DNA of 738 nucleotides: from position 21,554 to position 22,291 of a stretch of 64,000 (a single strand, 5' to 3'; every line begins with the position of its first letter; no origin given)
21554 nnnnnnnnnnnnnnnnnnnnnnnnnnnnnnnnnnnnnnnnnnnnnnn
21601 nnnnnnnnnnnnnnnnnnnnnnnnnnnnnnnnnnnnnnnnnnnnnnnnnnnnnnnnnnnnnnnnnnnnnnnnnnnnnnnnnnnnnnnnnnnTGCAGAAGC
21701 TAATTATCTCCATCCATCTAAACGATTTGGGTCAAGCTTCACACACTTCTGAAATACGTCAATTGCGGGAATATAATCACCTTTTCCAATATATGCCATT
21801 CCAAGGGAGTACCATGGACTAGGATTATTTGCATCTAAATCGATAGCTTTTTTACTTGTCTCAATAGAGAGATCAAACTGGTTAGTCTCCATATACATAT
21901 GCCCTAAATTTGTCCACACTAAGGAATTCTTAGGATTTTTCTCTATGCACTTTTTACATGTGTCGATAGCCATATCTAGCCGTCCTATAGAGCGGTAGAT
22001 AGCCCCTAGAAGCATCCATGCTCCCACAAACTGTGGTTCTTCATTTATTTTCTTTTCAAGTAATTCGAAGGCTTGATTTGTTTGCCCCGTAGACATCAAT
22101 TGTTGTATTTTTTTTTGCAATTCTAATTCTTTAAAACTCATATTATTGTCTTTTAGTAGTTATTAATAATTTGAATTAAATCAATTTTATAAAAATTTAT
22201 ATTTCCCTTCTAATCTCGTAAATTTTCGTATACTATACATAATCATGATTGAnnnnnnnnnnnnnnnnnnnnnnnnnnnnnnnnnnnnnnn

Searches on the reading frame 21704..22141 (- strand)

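Call 90: search_protein_families(library=phrogs, proteins=[window:21704-22141:-], max_evalue=0.01)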
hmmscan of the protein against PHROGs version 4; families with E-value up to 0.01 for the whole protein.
window:21704-22141:- (145 aa): 4 families
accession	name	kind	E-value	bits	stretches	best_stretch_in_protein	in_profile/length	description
phrog_7590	-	unknown function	6.9e-12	46.6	1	21-144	71-194/234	-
phrog_22932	-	unknown function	3.4e-05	23.4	1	41-101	566-626/646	-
phrog_5208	-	unknown function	0.00063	19.9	1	13-106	152-251/372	-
phrog_13126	-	moron, auxiliary metabolic gene and host takeover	0.0027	18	1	24-135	177-291/394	beta-1,4-glycosyltransferase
